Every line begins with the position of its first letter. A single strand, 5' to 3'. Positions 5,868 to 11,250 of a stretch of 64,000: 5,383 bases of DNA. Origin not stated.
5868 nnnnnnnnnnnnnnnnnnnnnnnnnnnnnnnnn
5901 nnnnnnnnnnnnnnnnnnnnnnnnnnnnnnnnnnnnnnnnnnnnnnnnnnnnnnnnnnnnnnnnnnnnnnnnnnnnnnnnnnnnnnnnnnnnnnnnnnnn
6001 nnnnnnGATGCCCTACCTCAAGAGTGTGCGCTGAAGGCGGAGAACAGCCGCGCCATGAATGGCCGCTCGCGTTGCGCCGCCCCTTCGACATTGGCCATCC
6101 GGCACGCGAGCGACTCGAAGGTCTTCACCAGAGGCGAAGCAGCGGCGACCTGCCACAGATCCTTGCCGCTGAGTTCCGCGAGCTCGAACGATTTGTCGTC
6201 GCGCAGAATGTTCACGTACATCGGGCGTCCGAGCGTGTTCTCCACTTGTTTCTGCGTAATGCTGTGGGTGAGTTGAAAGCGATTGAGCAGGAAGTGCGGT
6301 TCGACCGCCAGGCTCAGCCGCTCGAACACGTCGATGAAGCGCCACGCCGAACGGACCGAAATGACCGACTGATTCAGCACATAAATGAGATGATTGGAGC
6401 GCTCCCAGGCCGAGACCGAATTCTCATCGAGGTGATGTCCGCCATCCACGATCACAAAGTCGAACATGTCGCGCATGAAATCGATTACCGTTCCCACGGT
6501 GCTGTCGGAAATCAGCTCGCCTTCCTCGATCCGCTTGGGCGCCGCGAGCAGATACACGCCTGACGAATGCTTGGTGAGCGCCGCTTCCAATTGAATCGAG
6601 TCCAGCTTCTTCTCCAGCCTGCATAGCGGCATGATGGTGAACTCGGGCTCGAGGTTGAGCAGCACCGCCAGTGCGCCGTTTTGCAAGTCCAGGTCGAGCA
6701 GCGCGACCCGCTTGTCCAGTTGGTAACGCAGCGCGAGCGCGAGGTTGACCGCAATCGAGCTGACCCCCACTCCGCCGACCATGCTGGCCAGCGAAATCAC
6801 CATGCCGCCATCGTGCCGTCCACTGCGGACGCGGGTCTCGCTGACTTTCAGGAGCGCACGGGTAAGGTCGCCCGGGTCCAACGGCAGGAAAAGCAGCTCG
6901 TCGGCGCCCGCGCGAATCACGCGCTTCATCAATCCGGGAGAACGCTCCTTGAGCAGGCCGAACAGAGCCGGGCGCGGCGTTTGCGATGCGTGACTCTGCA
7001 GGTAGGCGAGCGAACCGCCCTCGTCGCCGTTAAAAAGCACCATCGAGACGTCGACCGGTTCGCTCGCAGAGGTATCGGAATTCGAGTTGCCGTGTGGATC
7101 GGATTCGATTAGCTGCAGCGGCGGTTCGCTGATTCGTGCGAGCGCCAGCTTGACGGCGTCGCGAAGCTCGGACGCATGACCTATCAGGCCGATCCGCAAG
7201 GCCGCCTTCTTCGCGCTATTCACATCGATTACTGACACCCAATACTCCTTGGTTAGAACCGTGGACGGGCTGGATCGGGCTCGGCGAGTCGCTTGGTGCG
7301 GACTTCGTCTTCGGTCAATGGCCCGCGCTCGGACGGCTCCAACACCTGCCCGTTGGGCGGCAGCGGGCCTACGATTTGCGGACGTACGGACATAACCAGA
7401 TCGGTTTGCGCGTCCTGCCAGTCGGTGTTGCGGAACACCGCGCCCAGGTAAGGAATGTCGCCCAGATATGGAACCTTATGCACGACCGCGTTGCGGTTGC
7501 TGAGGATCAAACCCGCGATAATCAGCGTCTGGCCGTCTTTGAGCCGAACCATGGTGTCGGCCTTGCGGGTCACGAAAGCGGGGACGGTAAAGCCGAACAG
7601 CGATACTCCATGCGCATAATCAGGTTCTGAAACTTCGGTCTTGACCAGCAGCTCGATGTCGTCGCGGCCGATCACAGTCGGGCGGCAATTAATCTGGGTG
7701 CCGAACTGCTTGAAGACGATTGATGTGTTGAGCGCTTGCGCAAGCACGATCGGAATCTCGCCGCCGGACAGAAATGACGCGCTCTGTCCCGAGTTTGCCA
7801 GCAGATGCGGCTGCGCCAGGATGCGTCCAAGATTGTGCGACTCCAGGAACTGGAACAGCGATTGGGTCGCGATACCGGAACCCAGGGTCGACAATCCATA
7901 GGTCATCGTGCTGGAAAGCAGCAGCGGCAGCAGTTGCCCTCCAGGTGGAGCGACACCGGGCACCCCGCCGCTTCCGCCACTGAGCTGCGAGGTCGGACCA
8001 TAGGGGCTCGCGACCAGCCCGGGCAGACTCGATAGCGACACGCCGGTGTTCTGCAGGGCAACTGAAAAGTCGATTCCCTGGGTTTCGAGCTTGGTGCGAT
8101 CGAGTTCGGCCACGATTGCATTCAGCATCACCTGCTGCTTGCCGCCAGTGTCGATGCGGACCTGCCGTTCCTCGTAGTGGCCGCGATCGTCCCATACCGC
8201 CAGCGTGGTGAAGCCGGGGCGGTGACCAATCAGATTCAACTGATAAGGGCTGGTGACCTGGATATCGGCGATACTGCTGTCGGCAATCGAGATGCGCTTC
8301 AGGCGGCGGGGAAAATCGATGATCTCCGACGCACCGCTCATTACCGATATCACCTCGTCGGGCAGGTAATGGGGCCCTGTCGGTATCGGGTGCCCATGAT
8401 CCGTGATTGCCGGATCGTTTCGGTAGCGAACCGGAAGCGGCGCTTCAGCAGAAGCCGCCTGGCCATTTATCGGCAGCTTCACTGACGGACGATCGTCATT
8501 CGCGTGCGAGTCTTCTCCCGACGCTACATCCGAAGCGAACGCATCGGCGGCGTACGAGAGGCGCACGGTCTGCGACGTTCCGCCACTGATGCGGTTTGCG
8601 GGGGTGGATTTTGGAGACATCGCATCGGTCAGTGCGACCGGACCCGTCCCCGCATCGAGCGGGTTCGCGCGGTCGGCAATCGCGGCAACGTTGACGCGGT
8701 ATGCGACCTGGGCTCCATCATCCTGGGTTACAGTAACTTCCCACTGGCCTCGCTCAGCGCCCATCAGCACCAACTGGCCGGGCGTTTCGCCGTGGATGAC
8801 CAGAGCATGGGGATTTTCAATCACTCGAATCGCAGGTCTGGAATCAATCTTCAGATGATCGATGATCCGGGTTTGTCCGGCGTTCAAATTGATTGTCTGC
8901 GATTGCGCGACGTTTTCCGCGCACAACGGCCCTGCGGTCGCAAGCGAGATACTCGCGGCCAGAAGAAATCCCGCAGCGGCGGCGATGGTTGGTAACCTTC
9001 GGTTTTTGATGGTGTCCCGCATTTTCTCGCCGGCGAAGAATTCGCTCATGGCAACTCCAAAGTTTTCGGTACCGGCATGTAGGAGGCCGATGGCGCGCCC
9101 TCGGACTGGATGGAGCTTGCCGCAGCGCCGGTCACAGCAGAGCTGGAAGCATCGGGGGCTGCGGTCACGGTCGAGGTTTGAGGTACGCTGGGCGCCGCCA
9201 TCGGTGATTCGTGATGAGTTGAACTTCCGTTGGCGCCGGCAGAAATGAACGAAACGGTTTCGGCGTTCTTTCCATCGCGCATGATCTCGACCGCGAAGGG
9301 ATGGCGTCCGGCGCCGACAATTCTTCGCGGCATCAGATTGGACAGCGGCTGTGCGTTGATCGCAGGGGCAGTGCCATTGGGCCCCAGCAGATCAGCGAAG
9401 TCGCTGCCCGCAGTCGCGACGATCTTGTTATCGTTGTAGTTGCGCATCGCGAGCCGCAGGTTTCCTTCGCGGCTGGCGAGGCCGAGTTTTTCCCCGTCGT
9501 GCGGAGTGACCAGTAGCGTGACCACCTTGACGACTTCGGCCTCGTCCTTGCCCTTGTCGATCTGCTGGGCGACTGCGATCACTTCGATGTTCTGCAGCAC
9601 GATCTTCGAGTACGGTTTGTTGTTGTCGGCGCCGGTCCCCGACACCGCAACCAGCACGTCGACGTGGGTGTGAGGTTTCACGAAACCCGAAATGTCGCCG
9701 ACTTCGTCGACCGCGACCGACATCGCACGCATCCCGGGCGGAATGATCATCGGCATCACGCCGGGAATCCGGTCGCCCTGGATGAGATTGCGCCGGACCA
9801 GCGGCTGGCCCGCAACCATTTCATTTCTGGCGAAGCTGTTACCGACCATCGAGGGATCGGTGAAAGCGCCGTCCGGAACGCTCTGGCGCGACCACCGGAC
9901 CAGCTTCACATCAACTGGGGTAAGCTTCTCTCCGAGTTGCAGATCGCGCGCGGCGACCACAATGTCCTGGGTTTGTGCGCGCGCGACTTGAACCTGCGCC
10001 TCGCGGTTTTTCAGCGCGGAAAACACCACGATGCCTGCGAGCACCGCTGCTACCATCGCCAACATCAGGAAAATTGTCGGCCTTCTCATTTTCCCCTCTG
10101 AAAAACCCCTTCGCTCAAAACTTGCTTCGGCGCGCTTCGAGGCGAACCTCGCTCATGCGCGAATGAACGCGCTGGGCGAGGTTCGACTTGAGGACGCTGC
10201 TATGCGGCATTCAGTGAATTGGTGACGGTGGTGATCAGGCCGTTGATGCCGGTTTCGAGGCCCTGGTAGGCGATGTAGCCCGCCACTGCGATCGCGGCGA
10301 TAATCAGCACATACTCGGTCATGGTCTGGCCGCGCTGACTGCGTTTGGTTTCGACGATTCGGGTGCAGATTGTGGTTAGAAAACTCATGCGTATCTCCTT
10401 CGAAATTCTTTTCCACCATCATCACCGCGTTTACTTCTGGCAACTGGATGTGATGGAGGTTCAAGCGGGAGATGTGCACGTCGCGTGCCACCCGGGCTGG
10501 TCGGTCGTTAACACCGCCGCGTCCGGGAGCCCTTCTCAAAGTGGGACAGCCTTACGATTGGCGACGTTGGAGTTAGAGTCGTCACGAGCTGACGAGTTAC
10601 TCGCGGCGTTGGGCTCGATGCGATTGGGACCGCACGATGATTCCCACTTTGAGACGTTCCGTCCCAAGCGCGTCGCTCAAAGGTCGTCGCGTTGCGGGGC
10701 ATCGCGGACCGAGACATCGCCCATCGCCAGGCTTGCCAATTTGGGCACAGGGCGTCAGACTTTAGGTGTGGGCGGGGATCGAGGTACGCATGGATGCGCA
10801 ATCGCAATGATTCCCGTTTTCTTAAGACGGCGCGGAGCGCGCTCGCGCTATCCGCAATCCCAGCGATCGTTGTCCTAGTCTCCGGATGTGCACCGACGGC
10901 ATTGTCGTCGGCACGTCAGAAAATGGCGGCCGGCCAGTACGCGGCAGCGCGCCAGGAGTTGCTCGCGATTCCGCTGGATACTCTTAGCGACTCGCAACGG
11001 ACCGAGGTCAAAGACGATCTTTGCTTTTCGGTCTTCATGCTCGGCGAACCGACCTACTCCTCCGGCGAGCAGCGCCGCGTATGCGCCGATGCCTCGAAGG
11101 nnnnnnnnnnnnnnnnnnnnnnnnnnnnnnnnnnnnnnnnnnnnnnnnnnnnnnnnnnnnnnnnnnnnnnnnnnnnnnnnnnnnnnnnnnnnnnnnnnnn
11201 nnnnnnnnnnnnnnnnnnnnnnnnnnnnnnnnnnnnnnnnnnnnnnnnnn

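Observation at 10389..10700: Candidate sigma-54 promoter and paired 13-bp inverted repeats upstream of the flp pilin gene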

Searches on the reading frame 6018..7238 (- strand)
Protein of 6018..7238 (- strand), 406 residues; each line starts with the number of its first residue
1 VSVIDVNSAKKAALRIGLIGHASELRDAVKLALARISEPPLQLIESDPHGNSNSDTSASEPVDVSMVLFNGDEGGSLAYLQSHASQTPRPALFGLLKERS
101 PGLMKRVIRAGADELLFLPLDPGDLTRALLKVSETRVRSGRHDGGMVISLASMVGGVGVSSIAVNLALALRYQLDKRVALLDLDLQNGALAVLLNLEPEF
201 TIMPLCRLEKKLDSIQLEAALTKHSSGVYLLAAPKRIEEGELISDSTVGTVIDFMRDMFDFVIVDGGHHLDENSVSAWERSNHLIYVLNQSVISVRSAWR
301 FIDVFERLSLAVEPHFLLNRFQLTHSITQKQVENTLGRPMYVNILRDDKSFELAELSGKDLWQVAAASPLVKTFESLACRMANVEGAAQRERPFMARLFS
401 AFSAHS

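Call 7: search_protein_families(library=pfam, proteins=[window:6018-7238:-])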
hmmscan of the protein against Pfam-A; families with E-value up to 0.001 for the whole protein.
window:6018-7238:- (406 aa): 4 families
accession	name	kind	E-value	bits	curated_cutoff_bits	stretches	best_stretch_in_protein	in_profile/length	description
PF13614.12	AAA_31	-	1.5e-08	35.2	27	1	147-311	3-170/177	AAA domain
PF01656.29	CbiA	-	5.6e-08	33.2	25.4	1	148-357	1-121/125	CobQ/CobB/MinD/ParA nucleotide binding domain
PF10609.15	ParA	-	1.6e-07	31.5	27.1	1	147-199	5-56/246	NUBPL iron-transfer P-loop NTPase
PF09140.17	MipZ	-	5.2e-06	26.4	20.7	1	147-293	2-134/262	ATPase MipZ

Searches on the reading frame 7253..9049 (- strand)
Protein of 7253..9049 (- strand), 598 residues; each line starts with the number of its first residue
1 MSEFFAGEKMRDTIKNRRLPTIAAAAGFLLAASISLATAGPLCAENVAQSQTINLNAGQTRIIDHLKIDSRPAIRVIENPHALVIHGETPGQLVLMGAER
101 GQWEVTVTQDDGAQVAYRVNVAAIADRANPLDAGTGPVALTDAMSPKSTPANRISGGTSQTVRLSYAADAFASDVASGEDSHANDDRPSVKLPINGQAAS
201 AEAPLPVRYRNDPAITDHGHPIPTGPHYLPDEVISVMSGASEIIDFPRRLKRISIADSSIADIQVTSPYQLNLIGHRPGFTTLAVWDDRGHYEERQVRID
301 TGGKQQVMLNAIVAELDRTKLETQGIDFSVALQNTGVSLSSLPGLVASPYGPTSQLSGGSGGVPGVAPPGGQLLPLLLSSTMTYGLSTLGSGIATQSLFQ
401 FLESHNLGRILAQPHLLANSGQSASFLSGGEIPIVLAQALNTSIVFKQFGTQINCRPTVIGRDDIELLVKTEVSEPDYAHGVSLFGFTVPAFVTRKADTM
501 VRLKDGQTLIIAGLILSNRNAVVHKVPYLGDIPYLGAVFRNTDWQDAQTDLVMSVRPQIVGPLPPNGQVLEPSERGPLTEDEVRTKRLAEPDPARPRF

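Call 7: search_protein_families(library=pfam, proteins=[window:7253-9049:-])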
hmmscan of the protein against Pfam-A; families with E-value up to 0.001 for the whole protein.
window:7253-9049:- (598 aa): 2 families
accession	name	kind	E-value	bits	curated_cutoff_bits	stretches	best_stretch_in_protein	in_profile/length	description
PF00263.26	Secretin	-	1.5e-36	126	27.5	1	402-560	2-168/169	Bacterial type II and III secretion system protein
PF13629.12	T2SS-T3SS_pil_N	-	8.6e-22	77.1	23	1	232-299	3-71/72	Pilus formation protein N terminal region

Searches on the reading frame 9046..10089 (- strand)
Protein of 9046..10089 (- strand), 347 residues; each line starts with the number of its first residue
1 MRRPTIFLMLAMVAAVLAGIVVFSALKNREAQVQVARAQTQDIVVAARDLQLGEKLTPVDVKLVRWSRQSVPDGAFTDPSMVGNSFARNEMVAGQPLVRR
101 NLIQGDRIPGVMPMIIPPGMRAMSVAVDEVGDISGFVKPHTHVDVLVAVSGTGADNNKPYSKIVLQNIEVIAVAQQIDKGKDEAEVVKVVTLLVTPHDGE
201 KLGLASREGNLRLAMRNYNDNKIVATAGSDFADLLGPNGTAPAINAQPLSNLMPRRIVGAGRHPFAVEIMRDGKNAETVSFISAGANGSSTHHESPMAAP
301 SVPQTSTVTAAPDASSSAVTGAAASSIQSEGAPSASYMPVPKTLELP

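Call 7: search_protein_families(library=pfam, proteins=[window:9046-10089:-])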
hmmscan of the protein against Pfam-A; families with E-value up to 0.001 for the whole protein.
window:9046-10089:- (347 aa): 3 families
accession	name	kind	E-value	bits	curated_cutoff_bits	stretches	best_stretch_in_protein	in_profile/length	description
PF16976.10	RcpC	-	3.1e-26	92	28.8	1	114-216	5-114/114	Flp pilus assembly protein RcpC/CpaB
PF08666.17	SAF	-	1e-11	45.6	21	1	43-102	3-62/63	SAF domain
PF13144.11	ChapFlgA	-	4.2e-05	24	23.8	1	42-103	2-61/122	Chaperone for flagella basal body P-ring formation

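Call 19: find_related_loci(query=window:9046-10089:-, collection=genome_contigs, flank=10000)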
Query window:9046-10089:- (347 aa) in genome_contigs; peptide patterns used: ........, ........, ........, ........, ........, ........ (x = any residue, [..] = any of these).
139 stretches matched a pattern; 62 encode a relative of the query (tblastn E <= 1e-3); 62 distinct loci.
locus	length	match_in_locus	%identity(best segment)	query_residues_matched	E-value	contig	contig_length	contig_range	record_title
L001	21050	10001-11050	83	1-347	2e-174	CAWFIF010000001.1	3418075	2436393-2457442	MAG: uncultured delta proteobacterium isolate MFD02248.bin.1.46 genome assembly, contig: contig_107, whole genome shotgu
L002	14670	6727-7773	82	1-347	4e-170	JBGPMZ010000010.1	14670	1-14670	MAG: Candidatus Binataceae bacterium isolate OBJ_0618_7090110_226 k141_10144981_length_14670_cov_15.7639, whole genome s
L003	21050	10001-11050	80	1-347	1e-166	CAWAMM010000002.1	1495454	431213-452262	MAG: uncultured delta proteobacterium isolate MFD01716.bin.1.24 genome assembly, contig: contig_26437, whole genome shot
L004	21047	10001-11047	79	1-347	8e-160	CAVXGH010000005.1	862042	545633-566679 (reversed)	MAG: uncultured delta proteobacterium isolate MFD05512.bin.1.184 genome assembly, contig: contig_19330, whole genome sho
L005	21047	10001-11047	79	1-347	3e-159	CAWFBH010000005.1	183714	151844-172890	MAG: uncultured delta proteobacterium isolate MFD02248.bin.2.83 genome assembly, contig: contig_29695, whole genome shot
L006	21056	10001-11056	75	1-347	7e-155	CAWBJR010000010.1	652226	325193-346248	MAG: uncultured delta proteobacterium isolate MFD05512.bin.2.16 genome assembly, contig: contig_29541, whole genome shot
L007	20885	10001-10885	56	1-301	3e-100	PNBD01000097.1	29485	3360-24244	MAG: Deltaproteobacteria bacterium isolate palsa_1115 73.20111000_P3M.98_contig_4946, whole genome shotgun sequence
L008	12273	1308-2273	51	1-327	9e-97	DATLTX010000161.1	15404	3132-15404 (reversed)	MAG TPA_asm: Candidatus Binataceae bacterium isolate SMAG_U13968 k141_367896, whole genome shotgun sequence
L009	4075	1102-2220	47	1-347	2e-95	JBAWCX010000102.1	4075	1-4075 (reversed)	MAG: Candidatus Binatus sp. isolate MFD09556_ilm_asm_bin15 k127_28259, whole genome shotgun sequence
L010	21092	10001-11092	48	1-347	3e-95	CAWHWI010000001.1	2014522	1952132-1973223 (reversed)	MAG: uncultured delta proteobacterium isolate MFD04463.bin.1.219 genome assembly, contig: contig_17539, whole genome sho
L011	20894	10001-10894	52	1-293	5e-94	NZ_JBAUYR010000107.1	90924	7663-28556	MAG: Candidatus Binatus sp. isolate MFD06940_ilm_asm_bin44 k127_400180, whole genome shotgun sequence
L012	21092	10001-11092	47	1-347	4e-94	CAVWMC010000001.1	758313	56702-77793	MAG: uncultured delta proteobacterium isolate MFD04463.bin.1.288 genome assembly, contig: contig_15390, whole genome sho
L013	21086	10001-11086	46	1-347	1e-93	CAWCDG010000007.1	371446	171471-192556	MAG: uncultured delta proteobacterium isolate MFD09286.bin.2.99 genome assembly, contig: contig_55728, whole genome shot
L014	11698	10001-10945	50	1-320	9e-94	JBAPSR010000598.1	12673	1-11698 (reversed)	MAG: Candidatus Binataceae bacterium isolate MFD01145_ilm_asm_bin37 k127_419013, whole genome shotgun sequence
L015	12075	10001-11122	43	1-347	1e-92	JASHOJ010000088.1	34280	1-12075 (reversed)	MAG: Candidatus Binataceae bacterium isolate JOPF020 JOPF_NEAR_contig_344698, whole genome shotgun sequence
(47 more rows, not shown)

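Call 66: search_protein_families(library=ncbifam, proteins=[L004:19511-20674:+, L012:18624-19649:-], max_evalue=0.00001)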
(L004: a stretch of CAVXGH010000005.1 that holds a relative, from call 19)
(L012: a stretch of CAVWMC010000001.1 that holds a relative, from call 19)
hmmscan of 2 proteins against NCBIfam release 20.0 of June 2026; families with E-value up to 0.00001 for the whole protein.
L004:19511-20674:+ (388 aa): 25 families
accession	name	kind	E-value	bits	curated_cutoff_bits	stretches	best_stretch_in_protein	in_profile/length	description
NF003451.0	PRK05022.1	equivalog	4.4e-87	292.9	476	1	29-365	186-510/512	nitric oxide reductase transcriptional regulator NorR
NF041552.1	TF_PrdR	equivalog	2.4e-85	287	795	1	29-363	263-576/577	sigma-54 dependent transcriptional regulator PrdR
NF038308.1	RNA_repair_RtcR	equivalog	3.1e-85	287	650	1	33-357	180-505/530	RNA repair transcriptional activator RtcR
TIGR02915.1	PEP_resp_reg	equivalog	9.4e-84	281.8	502.6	1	27-296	133-403/445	PEP-CTERM-box response regulator transcription factor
NF008469.0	PRK11361.1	equivalog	7.7e-83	278.7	714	1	31-365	141-456/461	acetoacetate metabolism transcriptional regulator AtoC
TIGR01817.1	nifA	equivalog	7.6e-81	272.5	528.85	1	33-353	196-518/534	nif-specific transcriptional activator NifA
TIGR01818.1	ntrC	equivalog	2.6e-80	270.5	558.6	1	32-360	133-460/463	nitrogen regulation protein NR(I)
NF050807.1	TransRegFlbDCaul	equivalog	4.7e-78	263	750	1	15-363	101-438/454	sigma-54-dependent transcriptional regulator FlbD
NF007689.0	PRK10365.1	equivalog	8.1e-77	258.9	760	1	33-281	139-387/441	sigma-54-dependent response regulator transcription factor ZraR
NF041946.1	LuxO_transreg_Vib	equivalog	7.8e-73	245.8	800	1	25-362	125-459/463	quorum-sensing sigma-54 dependent transcriptional regulator LuxO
NF011953.0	PRK15424.1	equivalog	6.4e-72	242.9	703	1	20-361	206-532/538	propionate catabolism operon regulatory protein PrpR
NF011958.0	PRK15429.1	equivalog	7.5e-72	243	830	1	24-303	370-647/692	formate hydrogenlyase transcriptional activator FlhA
TIGR02974.1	phageshock_pspF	equivalog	2e-71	240.9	443.55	1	38-363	4-336/336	phage shock protein operon transcriptional activator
TIGR02329.1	propionate_PrpR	equivalog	1e-70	238.9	499.2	1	31-360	210-524/526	propionate catabolism operon regulatory protein PrpR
NF011695.0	PRK15115.1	equivalog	4.5e-68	230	763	1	34-270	136-372/445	two-component system response regulator GlrR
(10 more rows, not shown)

L012:18624-19649:- (341 aa): 26 families (the best 25 are shown)
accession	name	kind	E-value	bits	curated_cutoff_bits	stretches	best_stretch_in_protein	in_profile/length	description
TIGR01817.1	nifA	equivalog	1e-108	364.4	528.85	1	3-334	199-523/534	nif-specific transcriptional activator NifA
NF003451.0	PRK05022.1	equivalog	8.3e-103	344.8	476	1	3-341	193-510/512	nitric oxide reductase transcriptional regulator NorR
TIGR01818.1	ntrC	equivalog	1.6e-95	320.6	558.6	1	3-338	137-462/463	nitrogen regulation protein NR(I)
NF008469.0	PRK11361.1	equivalog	7.8e-93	311.7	714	1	4-335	147-451/461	acetoacetate metabolism transcriptional regulator AtoC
TIGR02915.1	PEP_resp_reg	equivalog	4.9e-89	299.2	502.6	1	1-253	140-393/445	PEP-CTERM-box response regulator transcription factor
NF038308.1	RNA_repair_RtcR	equivalog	1.7e-88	297.8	650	1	6-333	186-505/530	RNA repair transcriptional activator RtcR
NF050807.1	TransRegFlbDCaul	equivalog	1.1e-86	291.5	750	1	2-333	120-432/454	sigma-54-dependent transcriptional regulator FlbD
TIGR02974.1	phageshock_pspF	equivalog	1.2e-84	284.4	443.55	1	9-338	8-335/336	phage shock protein operon transcriptional activator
TIGR02329.1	propionate_PrpR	equivalog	1.8e-83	281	499.2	1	7-337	219-525/526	propionate catabolism operon regulatory protein PrpR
NF041552.1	TF_PrdR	equivalog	3.9e-83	279.7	795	1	11-238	278-506/577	sigma-54 dependent transcriptional regulator PrdR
NF041946.1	LuxO_transreg_Vib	equivalog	2.5e-79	267.2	800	1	1-337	134-458/463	quorum-sensing sigma-54 dependent transcriptional regulator LuxO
NF008176.1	PRK10923.1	equivalog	5.1e-79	266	620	1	3-340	141-467/469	nitrogen regulation protein NR(I)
NF011953.0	PRK15424.1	equivalog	4e-78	263.3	703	1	6-338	225-533/538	propionate catabolism operon regulatory protein PrpR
NF007689.0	PRK10365.1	equivalog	8.1e-77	258.9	760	1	1-235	140-375/441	sigma-54-dependent response regulator transcription factor ZraR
NF041906.1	V4R_TF_MobR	exception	4.3e-76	256.5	999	1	5-236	237-469/544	phenol degradation transcriptional regulator MobR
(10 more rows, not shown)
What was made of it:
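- Closest known: PspF and HrpR/HrpS: EBPs without an N-terminal regulatory domain. Same: The NCBIfam PspF model aligns end to end, positions 4-336 of 336 (call 66).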

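Call 69: search_protein_families(library=pfam, proteins=[L012:18627-20099:-, L001:18653-19921:+, L012:17860-18477:+, L012:20273-20749:+], max_evalue=0.001)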
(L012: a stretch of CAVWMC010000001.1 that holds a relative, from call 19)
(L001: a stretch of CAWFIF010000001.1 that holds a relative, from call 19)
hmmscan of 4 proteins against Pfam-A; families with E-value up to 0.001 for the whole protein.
L012:18627-20099:- (491 aa): 9 families
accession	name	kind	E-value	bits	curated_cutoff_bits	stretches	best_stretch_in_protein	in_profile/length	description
PF00158.32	Sigma54_activat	-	8.1e-65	218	20.2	1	154-318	3-167/168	Sigma-54 interaction domain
PF00072.30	Response_reg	-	6.8e-26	91.1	30.2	1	14-123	1-110/111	Response regulator receiver domain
PF25601.1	AAA_lid_14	-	5.3e-23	81.1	27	1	324-393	1-71/87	AAA+ ATPase lid domain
PF14532.12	Sigma54_activ_2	-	1.6e-17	64.4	25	1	154-323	2-138/138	Sigma-54 interaction domain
PF02954.25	HTH_8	-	1.1e-07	31.9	22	1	456-488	9-41/42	Bacterial regulatory protein, Fis family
PF07728.20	AAA_5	-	1e-06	29.2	22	1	177-295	3-124/139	AAA domain (dynein-related subfamily)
PF07724.20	AAA_2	-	5.7e-06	26.9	27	1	175-290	5-121/166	AAA domain (Cdc48 subfamily)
PF23198.2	PDE8A_N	-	0.00017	22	29.6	1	13-87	11-87/147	PDE8A-like, N-terminal domain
PF13551.12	HTH_29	-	0.00046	20.7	28.1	0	456-489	1-36/64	Winged helix-turn helix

L001:18653-19921:+ (423 aa): 10 families
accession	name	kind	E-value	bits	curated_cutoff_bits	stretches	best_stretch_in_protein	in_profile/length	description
PF00158.32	Sigma54_activat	-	3.9e-60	202.8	20.2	1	67-230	3-166/168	Sigma-54 interaction domain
PF25601.1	AAA_lid_14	-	5.3e-23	81.1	27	1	237-317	1-81/87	AAA+ ATPase lid domain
PF14532.12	Sigma54_activ_2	-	3.3e-20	73.2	25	1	68-236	3-138/138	Sigma-54 interaction domain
PF02954.25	HTH_8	-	9.7e-10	38.5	22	1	365-399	8-42/42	Bacterial regulatory protein, Fis family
PF07728.20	AAA_5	-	5.3e-06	26.9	22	1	89-207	2-123/139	AAA domain (dynein-related subfamily)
PF13384.12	HTH_23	-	1.4e-05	25.2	24.6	1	372-400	15-42/50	Homeodomain-like domain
PF00004.35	AAA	-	0.00012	23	21.2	1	89-207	1-110/131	ATPase family associated with various cellular activities (AAA)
PF18024.7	HTH_50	-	0.00021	21.3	27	0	363-401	11-49/50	Helix-turn-helix domain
PF13551.12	HTH_29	-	0.0003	21.2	28.1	1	369-400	6-37/64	Winged helix-turn helix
PF13518.12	HTH_28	-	0.00099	19.6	25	0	375-400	12-37/52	Helix-turn-helix domain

L012:17860-18477:+ (206 aa): 0 families

L012:20273-20749:+ (159 aa): 0 families
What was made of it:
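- On Bacterial enhancer-binding protein (sigma-54 activator): The L001 orthologue scores 3.9e-60 (call 69).
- On Two-component NtrC/PilR-type response regulator: The receiver domain is present only in the EBP of the sister clade (call 69).
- Closest known: PilS-PilR with sigma-54 control of type IVa pilin genes. Different: The sister Binataceae clade, with a REC-AAA-HTH EBP (call 69), resembles this more closely than the window clade does.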

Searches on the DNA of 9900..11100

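Call 9: search_rna_families(source=window, start=9900, end=11100, threshold=evalue, max_evalue=10)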
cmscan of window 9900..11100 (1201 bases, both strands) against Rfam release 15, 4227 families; matches with E-value up to 10: 7.
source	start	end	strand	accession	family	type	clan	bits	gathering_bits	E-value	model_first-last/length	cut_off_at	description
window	10130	10197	+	RF03241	mir-1789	Gene; miRNA;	-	21.9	88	0.084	1-63/63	no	mir-1789 microRNA precursor family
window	10126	10202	-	RF03669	mir-2767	Gene; miRNA;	-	21.6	69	0.33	1-80/80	no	mir-2767 microRNA precursor family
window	10140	10207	-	RF01678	P37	Gene; sRNA;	-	16.7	50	3.1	1-62/62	no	Pseudomonas sRNA P37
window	9940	10032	-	RF03078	chrB-a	Cis-reg;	-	16.6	43.9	5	1-80/80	no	chrB-a RNA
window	10850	10866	-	RF01107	SBRMV1_UPD-PKf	Cis-reg;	-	16.2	39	7.1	2-18/27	no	Pseudoknot of upstream pseudoknot domain (UPD) of the 3'UTR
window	10991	11094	-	RF00114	S15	Cis-reg; leader;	CL00121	13.2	39.5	4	1-117/117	no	Ribosomal S15 leader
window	10064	10146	+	RF02172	RFPL3-AS1_2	Gene; lncRNA;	-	11.6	40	4.8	1-71/71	no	RFPL3 antisense RNA 1 conserved region 2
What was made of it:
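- On Structured RNA or cruciform formed by the two 13-mers: Call 9: no Rfam match.
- Tried and rejected: An E-value scan of 9900-11100 gave only sub-threshold chance matches (call 9).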
